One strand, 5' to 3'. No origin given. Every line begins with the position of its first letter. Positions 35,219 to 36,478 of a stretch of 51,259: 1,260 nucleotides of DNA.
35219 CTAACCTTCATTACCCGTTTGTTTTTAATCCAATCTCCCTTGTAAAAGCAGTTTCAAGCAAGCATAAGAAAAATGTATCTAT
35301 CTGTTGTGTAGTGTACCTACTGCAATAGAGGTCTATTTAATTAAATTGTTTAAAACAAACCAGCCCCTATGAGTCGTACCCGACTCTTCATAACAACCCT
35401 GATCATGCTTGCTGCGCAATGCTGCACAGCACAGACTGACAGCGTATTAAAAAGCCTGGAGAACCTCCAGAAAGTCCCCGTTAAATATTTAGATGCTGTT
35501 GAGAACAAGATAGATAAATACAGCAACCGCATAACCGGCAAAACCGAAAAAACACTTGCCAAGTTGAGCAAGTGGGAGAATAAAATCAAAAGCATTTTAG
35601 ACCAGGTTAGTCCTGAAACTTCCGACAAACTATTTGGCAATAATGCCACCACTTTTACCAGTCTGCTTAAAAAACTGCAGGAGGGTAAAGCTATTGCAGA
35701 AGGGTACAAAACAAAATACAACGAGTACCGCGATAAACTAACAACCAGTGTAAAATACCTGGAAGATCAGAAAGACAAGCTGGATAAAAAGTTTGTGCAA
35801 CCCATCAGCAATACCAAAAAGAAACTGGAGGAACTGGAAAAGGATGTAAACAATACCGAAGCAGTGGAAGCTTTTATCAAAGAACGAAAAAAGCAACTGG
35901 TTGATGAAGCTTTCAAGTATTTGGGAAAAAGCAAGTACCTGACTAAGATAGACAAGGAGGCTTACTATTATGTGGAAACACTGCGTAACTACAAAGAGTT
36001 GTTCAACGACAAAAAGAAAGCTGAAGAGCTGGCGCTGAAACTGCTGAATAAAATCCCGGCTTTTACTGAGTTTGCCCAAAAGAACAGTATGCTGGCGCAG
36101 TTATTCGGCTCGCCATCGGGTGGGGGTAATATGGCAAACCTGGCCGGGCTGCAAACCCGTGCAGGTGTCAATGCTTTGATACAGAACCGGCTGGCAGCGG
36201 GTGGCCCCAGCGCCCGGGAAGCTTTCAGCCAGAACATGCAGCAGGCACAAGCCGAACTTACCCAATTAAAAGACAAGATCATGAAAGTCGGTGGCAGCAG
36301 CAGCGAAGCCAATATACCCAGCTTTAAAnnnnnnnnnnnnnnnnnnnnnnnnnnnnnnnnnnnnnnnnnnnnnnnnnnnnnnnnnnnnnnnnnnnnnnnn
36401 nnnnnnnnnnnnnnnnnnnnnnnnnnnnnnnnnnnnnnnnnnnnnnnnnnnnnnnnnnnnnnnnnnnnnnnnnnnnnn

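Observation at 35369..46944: Sec-exported, two-chain RHS toxin system with its own barrel-like partner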

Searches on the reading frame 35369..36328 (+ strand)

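Call 39: search_protein_families(library=pfam, proteins=[window:35369-36328:+], max_evalue=10)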
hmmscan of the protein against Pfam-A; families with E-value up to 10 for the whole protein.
window:35369-36328:+ (320 aa): 24 families
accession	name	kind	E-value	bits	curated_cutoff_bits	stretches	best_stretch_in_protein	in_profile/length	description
PF23831.1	DUF7201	-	0.00063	19.9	27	2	124-171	64-111/142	Coiled-coil region of unknown function (DUF7201)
PF23430.1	DUF7117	-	0.0024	18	28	1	112-170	153-207/232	Family of unknown function (DUF7117)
PF04513.17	Baculo_PEP_C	-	0.0067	16.9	38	1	107-165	48-106/140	Baculovirus polyhedron envelope protein, PEP, C terminus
PF09769.14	ApoO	-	0.0084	16.5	31.4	1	273-306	14-47/131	Apolipoprotein O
PF00833.23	Ribosomal_S17e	-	0.013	15.9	22.8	1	60-158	18-111/122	Ribosomal S17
PF12931.13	TPR_Sec16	-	0.022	15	22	2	94-162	202-271/298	Sec16 Sec23-binding domain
PF12631.12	MnmE_helical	-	0.026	15.1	40.1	1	77-190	59-168/211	MnmE helical domain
PF04048.20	Sec8_N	-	0.04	14.2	26.8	1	62-135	41-113/142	Exocyst complex component Sec8 N-terminal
PF20292.4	MC7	-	0.044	14.3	27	1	46-86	3-43/69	ABC-three component (ABC-3C) system Middle Component 7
PF09774.14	MIX23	-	0.073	13.9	25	1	131-180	101-151/156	Intermembrane space protein MIX23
PF03763.18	Remorin_C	-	0.079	13.2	29.7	1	53-128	16-91/107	Remorin, C-terminal region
PF16043.11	DUF4795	-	0.12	12.2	34.8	1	45-93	83-131/208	Domain of unknown function (DUF4795)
PF19051.5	GFO_IDH_MocA_C2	-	0.15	12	23.3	1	125-218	147-240/254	Oxidoreductase family, C-terminal alpha/beta domain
PF13877.11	RPAP3_C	-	0.18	12.8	23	1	60-132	9-72/92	Potential Monad-binding region of RPAP3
PF02601.20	Exonuc_VII_L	-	0.2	11.5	35.9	1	15-164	134-270/315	Exonuclease VII, large subunit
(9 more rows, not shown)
